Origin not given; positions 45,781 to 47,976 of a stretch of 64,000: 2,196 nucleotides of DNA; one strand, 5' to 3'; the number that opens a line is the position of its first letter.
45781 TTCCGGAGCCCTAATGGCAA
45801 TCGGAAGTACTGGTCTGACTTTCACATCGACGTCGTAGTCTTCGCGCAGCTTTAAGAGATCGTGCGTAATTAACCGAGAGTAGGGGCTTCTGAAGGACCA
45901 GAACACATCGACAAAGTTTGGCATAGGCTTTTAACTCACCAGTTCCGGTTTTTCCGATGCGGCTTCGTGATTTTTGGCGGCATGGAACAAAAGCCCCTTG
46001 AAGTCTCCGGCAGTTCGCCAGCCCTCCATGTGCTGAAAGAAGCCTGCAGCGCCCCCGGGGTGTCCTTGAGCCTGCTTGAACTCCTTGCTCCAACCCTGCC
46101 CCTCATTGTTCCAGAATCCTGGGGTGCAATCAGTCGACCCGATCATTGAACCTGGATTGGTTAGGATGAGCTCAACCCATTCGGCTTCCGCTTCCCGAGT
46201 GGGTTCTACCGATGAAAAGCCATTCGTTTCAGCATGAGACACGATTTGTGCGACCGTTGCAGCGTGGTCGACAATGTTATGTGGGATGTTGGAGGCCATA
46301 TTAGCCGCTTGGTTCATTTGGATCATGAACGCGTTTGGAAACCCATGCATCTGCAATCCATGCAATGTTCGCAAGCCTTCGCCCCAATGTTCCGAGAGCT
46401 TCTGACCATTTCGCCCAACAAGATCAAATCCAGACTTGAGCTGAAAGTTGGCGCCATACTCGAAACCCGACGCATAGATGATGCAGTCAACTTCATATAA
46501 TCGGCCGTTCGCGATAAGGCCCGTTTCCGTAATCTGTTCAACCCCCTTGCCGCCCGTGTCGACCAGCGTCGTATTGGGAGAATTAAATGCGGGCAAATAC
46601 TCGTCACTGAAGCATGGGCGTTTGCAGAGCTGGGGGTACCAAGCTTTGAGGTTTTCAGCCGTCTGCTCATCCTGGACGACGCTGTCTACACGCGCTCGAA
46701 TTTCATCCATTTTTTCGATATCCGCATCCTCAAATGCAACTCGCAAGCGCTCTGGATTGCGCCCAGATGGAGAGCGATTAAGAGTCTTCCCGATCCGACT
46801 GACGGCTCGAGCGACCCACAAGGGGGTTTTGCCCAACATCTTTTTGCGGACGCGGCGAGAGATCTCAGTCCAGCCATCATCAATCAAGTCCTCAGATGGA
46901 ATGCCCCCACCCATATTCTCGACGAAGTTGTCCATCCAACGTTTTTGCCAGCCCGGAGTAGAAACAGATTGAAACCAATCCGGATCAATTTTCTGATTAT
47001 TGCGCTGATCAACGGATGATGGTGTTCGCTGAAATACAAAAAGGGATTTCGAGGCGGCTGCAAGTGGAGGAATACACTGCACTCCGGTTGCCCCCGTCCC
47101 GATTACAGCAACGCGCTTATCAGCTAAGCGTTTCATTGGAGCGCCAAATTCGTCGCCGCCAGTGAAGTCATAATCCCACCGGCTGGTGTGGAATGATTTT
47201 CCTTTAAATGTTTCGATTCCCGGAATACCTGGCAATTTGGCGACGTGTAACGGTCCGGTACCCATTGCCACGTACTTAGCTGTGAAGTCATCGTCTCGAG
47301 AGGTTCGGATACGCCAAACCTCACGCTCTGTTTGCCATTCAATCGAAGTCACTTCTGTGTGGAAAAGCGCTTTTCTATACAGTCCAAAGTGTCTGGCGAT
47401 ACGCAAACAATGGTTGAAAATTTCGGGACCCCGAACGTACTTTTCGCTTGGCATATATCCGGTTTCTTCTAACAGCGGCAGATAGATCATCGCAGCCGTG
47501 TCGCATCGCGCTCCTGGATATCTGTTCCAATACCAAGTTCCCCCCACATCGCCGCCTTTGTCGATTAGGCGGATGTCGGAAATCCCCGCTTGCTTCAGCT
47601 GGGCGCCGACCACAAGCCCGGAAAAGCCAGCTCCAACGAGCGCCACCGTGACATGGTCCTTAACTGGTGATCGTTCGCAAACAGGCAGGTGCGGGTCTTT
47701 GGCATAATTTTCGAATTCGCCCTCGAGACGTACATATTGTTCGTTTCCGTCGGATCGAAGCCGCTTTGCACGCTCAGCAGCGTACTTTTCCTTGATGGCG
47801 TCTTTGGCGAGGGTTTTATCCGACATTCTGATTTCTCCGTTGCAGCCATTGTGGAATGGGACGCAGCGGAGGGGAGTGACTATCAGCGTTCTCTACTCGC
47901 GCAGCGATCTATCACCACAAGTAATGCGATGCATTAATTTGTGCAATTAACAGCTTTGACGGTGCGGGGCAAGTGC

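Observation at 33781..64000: Candidate undescribed catabolic system for a sulfated and possibly halogenated lipid-like compound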

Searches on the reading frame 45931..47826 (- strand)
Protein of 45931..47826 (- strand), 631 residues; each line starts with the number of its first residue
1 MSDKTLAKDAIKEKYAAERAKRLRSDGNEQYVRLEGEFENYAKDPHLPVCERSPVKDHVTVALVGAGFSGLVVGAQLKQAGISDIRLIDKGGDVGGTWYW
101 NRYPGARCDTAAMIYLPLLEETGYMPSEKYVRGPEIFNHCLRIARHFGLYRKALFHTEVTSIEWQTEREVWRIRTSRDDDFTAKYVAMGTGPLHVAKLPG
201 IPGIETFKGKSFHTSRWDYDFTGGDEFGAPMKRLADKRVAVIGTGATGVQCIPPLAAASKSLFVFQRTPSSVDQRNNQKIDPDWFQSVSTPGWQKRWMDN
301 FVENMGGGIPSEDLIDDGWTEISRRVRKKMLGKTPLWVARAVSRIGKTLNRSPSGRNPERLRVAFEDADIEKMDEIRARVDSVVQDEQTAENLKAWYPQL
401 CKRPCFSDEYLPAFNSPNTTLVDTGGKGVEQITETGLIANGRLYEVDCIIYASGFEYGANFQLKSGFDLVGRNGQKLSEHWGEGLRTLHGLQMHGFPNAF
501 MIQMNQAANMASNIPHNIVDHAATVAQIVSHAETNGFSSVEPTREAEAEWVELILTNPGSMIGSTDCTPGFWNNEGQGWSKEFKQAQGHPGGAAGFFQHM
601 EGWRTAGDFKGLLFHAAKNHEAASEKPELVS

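Call 5: search_protein_families(library=pfam, proteins=[window:45931-47826:-], max_evalue=0.01)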
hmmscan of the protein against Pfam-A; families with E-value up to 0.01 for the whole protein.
window:45931-47826:- (631 aa): 7 families
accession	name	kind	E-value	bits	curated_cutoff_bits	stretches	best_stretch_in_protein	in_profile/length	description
PF13738.12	Pyr_redox_3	-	2.9e-11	43.6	30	1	63-283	2-213/305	Pyridine nucleotide-disulphide oxidoreductase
PF13450.12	NAD_binding_8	-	1.4e-10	41.8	21.9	1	64-117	2-54/68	NAD(P)-binding Rossmann-like domain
PF00743.25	FMO-like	-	7e-10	38.4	22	1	61-276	4-223/532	Flavin-binding monooxygenase-like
PF07992.20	Pyr_redox_2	-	2.5e-07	30.9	26.1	1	60-267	2-173/291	Pyridine nucleotide-disulphide oxidoreductase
PF01266.30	DAO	-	5e-06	26.7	27.9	0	61-99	2-40/353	FAD dependent oxidoreductase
PF13434.12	Lys_Orn_oxgnase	-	0.0022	17.7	21.3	1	152-255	111-207/339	L-lysine 6-monooxygenase/L-ornithine 5-monooxygenase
PF13454.12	NAD_binding_9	-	0.0025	18.2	21.8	0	62-105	1-48/155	FAD-NAD(P)-binding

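Call 12: search_protein_families(library=ncbifam, proteins=[window:45931-47826:-], max_evalue=0.001)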
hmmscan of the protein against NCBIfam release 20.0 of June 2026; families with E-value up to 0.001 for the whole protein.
window:45931-47826:- (631 aa): 7 families
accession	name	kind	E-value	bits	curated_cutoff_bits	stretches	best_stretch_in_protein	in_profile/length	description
NF045818.1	Neo-PentlctneDsynPtlE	equivalog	4.3e-200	665.7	1100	1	11-612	1-584/587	neopentalenolactone/pentalenolactone D synthase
NF040505.1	ArsO_flavin_mono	equivalog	4.8e-13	49.3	425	1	60-270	2-194/346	ArsO family NAD(P)H-dependent flavin-containing monooxygenase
TIGR01317.1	GOGAT_sm_gam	subfamily_domain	1.9e-05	23.7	447.7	0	229-287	276-335/485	glutamate synthase small subunit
TIGR04046.1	MSMEG_0569_nitr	hypoth_equivalog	2.4e-05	23.5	498.35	1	60-264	2-189/400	MSMEG_0569 family flavin-dependent oxidoreductase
TIGR01318.1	gltD_gamma_fam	subfamily_domain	0.0003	19.5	482.95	0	235-269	140-174/467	glutamate synthase, small subunit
TIGR04018.1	Bthiol_YpdA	hypoth_equivalog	0.00036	19.5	339.9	1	61-219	2-150/316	YpdA family putative bacillithiol disulfide reductase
TIGR02734.1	crtI_fam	subfamily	0.00085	18.1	238.1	0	62-114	2-53/504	phytoene desaturase family protein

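Call 34: search_solved_structures(query=window:45931-47826:-, max_evalue=1e-10)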
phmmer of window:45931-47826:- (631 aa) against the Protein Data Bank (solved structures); distinct sequences matched with E-value up to 1e-10: 34.
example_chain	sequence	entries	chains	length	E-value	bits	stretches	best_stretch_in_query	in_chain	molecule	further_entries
5mq6_A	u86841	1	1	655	2.6e-123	415.7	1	9-611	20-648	Pyridine nucleotide-disulfide oxidoreductase-like protein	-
1w4x_A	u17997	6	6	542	3.1e-68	233.7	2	53-287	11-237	PHENYLACETONE MONOOXYGENASE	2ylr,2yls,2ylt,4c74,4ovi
2ylw_A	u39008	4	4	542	8e-68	232.4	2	53-287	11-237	PHENYLACETONE MONOOXYGENASE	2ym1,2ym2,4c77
2ylz_A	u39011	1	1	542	1.5e-67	231.5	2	53-287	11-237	PHENYLACETONE MONOOXYGENASE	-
2ylx_A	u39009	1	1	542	3.8e-67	230.1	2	53-287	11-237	PHENYLACETONE MONOOXYGENASE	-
8xg7_A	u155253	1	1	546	1.1e-66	228.6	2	53-287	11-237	Phenylacetone monooxygenase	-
8xg9_A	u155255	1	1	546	1.3e-66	228.4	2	53-287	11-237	Phenylacetone monooxygenase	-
8xg8_A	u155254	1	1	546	1.3e-66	228.4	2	53-287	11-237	Phenylacetone monooxygenase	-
4d03_A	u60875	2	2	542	1.4e-66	228.2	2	53-287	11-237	PHENYLACETONE MONOOXYGENASE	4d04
3uov_A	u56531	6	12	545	1.1e-63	218.7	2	54-280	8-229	OTEMO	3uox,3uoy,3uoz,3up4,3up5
5m0z_A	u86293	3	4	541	2.5e-63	217.5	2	61-286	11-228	Cyclohexanone Monooxygenase from Thermocrispum municipale. | Cyclohexanone Monooxygenase from Thermocrispum municipale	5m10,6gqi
7v8o_A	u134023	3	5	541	6.4e-63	216.2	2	61-286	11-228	Cyclohexanone Monooxygenase from Thermocrispum municipale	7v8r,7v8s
4ap3_A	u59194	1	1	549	2e-62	214.5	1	60-554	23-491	STEROID MONOOXYGENASE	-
4aos_A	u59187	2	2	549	3.3e-62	213.8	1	60-554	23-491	STEROID MONOOXYGENASE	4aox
4ap1_A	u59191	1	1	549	3.4e-62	213.8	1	60-554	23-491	STEROID MONOOXYGENASE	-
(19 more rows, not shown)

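Call 38: find_related_loci(query=window:45931-47826:-, collection=metagenome_contigs, flank=10000)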
Query window:45931-47826:- (631 aa) in metagenome_contigs; peptide patterns used: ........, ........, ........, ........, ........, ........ (x = any residue, [..] = any of these).
68 stretches matched a pattern; 14 encode a relative of the query (tblastn E <= 1e-3); 14 distinct loci.
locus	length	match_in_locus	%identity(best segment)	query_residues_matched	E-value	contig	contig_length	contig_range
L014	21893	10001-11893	99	1-631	0e+0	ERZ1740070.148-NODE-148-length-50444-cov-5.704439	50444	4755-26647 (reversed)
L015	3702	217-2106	82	1-630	0e+0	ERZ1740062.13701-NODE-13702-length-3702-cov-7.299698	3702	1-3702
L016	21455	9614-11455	73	1-614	0e+0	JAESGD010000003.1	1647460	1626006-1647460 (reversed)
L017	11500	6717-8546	73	5-614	0e+0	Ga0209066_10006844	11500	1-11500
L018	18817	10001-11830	72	5-614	0e+0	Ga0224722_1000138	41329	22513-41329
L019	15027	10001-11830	72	5-614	0e+0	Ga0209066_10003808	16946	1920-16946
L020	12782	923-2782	70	4-623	0e+0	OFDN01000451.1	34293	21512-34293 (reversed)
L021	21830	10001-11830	71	5-614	0e+0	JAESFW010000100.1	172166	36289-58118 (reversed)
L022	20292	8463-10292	70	5-614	0e+0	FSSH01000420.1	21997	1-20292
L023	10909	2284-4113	70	5-614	0e+0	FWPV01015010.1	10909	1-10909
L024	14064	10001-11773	69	6-614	0e+0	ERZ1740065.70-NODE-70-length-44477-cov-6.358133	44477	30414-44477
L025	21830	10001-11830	72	5-614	0e+0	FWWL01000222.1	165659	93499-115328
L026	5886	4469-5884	65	1-489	0e+0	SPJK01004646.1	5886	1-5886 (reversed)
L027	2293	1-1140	39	204-607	2e-91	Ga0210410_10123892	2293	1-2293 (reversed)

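Call 42: search_protein_families(library=pfam, proteins=[L025:6106-7251:+, L025:8186-8755:+, L025:7701-8120:-, L025:7780-8172:+, L025:1939-3033:-, L025:176-1489:-, L025:18882-20201:+, L025:20198-21394:+, L025:2838-4280:-, L025:6112-7536:-], max_evalue=0.001)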
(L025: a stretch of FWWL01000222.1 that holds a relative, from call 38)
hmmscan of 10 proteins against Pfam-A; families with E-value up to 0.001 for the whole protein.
L025:6106-7251:+ (381 aa): 3 families
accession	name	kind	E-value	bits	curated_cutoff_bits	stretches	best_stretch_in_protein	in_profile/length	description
PF12706.13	Lactamase_B_2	-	9e-17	61.8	27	1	127-331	29-199/200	Beta-lactamase superfamily domain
PF00753.33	Lactamase_B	-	2e-07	31.6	22.7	1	96-264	7-157/196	Metallo-beta-lactamase superfamily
PF23023.1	Anti-Pycsar_Apyc1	-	0.00045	20.2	50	1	78-146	4-71/250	Anti-Pycsar protein Apyc1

L025:8186-8755:+ (189 aa): 0 families

L025:7701-8120:- (139 aa): 7 families
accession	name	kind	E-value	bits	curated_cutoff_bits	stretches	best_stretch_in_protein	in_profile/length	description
PF00036.39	EF-hand_1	-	8.8e-16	56.7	25.4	0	92-112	2-22/29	EF hand domain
PF13202.12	EF-hand_5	-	1.1e-15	56.7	25.9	0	93-113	2-22/25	EF hand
PF13405.12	EF-hand_6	-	6.9e-14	50.6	25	0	60-77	4-21/30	EF-hand domain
PF13499.12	EF-hand_7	-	1e-13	51.9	30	1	60-111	6-61/67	EF-hand domain pair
PF13833.12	EF-hand_8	-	2.9e-08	33.7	28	0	32-53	25-46/54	EF-hand domain pair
PF00404.24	Dockerin_1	-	1.7e-05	25.4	22.9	0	37-53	32-48/57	Dockerin type I domain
PF10591.15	SPARC_Ca_bdg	-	7e-05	23.5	22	0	62-112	60-110/113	Secreted protein acidic and rich in cysteine Ca binding region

L025:7780-8172:+ (130 aa): 0 families

L025:1939-3033:- (364 aa): 1 family
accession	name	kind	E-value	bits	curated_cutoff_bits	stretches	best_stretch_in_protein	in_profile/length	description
PF03781.23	FGE-sulfatase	-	7.8e-72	242.4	23.3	1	104-363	3-255/255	Sulfatase-modifying factor enzyme 1-like domain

L025:176-1489:- (437 aa): 3 families
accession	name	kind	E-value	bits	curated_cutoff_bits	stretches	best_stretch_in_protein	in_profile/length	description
PF00589.27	Phage_integrase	-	1.7e-13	51.1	27.1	1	257-415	2-170/172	Phage integrase family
PF14659.12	Phage_int_SAM_3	-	1.3e-10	41.8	22.6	1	152-206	1-55/58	Phage integrase, N-terminal SAM-like domain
PF13356.12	Arm-DNA-bind_3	-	7e-10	39.3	27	1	85-139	21-73/83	Arm DNA-binding domain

L025:18882-20201:+ (439 aa): 3 families
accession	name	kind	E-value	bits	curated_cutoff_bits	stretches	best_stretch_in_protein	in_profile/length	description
PF00589.27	Phage_integrase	-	1.2e-17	64.7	27.1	1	259-417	2-170/172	Phage integrase family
PF13356.12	Arm-DNA-bind_3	-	2.4e-10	40.9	27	1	84-141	20-73/83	Arm DNA-binding domain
PF14659.12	Phage_int_SAM_3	-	1.2e-06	29.1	22.6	1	156-208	3-55/58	Phage integrase, N-terminal SAM-like domain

L025:20198-21394:+ (398 aa): 4 families
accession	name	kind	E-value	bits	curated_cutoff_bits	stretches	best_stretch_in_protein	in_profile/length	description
PF00589.27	Phage_integrase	-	1.3e-19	71.1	27.1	1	216-381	2-172/172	Phage integrase family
PF13356.12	Arm-DNA-bind_3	-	4.5e-07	30.4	27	1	36-104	16-82/83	Arm DNA-binding domain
PF14659.12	Phage_int_SAM_3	-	8.4e-05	23.2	22.6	1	111-166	2-57/58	Phage integrase, N-terminal SAM-like domain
PF22022.2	Phage_int_M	-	0.00067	20.3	27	0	111-198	1-88/96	Phage integrase central domain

L025:2838-4280:- (480 aa): 1 family
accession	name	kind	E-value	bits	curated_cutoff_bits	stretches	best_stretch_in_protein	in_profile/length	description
PF01323.26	DSBA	-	2.2e-10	41.1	25.6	1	281-472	1-190/191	DSBA-like thioredoxin domain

L025:6112-7536:- (474 aa): 0 families

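Call 65: search_protein_families(library=pfam, proteins=[L016:12186-12614:-, L016:12686-13474:-, L016:14452-16737:-, L016:16879-17841:-, L024:3436-4785:+, L024:5336-6568:+, L024:6563-7189:-, L019:6618-7541:-, L019:7576-8229:+, L019:8260-8679:+], max_evalue=0.001)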
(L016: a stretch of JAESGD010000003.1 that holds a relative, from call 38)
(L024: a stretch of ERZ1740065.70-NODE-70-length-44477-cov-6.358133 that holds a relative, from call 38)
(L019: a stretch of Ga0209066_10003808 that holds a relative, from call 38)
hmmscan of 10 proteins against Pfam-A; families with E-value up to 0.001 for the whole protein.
L016:12186-12614:- (142 aa): 0 families

L016:12686-13474:- (262 aa): 1 family
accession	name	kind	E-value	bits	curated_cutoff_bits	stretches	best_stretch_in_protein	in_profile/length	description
PF13590.11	DUF4136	-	2.2e-29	103.3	32.8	1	79-261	3-152/152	Domain of unknown function (DUF4136)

L016:14452-16737:- (761 aa): 1 family
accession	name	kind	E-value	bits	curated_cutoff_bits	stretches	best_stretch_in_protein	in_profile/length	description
PF01804.23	Penicil_amidase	-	2.8e-131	440.2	21.3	1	29-749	1-674/675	Penicillin amidase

L016:16879-17841:- (320 aa): 1 family
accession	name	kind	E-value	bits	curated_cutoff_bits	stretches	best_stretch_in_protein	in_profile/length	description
PF09694.16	Gcw_chp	-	2.1e-57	195.2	24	1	75-320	6-230/230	Bacterial protein of unknown function (Gcw_chp)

L024:3436-4785:+ (449 aa): 6 families
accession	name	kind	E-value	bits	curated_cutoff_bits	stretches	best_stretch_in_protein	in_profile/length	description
PF00534.26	Glycos_transf_1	-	5.6e-30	104.6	26.4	1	264-414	9-163/172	Glycosyl transferases group 1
PF13692.12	Glyco_trans_1_4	-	1.7e-29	103.3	27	1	271-408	3-141/142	Glycosyl transferases group 1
PF20706.3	GT4-conflict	-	2.9e-17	63.2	26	1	247-432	174-380/385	Family 4 Glycosyltransferase in conflict systems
PF13439.12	Glyco_transf_4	-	4.8e-17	62.9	28.5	1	53-256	1-168/170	Glycosyltransferase Family 4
PF13579.12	Glyco_trans_4_4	-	7.6e-12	46.3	29.7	1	54-253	1-158/158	Glycosyl transferase 4-like domain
PF13524.12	Glyco_trans_1_2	-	5.4e-07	30.1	25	1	297-438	10-143/144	Glycosyl transferase-like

L024:5336-6568:+ (410 aa): 0 families

L024:6563-7189:- (208 aa): 1 family
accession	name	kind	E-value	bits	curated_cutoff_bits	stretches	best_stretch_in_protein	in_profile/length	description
PF13578.12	Methyltransf_24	-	5.7e-19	69.4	26.3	1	41-169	1-105/105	Methyltransferase domain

L019:6618-7541:- (307 aa): 5 families
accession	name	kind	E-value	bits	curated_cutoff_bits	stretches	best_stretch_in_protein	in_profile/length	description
PF00106.31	adh_short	-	1e-39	136.5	26.6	1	48-231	1-191/195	short chain dehydrogenase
PF13561.12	adh_short_C2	-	7.2e-23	81.8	27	1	54-235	1-190/236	Enoyl-(Acyl carrier protein) reductase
PF01370.27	Epimerase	-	5.1e-08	33.1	20.9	1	50-208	1-163/240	NAD dependent epimerase/dehydratase family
PF08659.16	KR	-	0.00028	21.3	22.6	1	49-203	2-165/180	KR domain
PF13460.12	NAD_binding_10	-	0.00069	20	27.2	0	54-188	1-114/184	NAD(P)H-binding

L019:7576-8229:+ (217 aa): 0 families

L019:8260-8679:+ (139 aa): 1 family
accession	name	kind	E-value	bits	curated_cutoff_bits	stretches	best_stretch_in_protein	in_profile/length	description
PF14087.12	DUF4267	-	0.0002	21.7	27.8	1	25-113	1-90/110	Domain of unknown function (DUF4267)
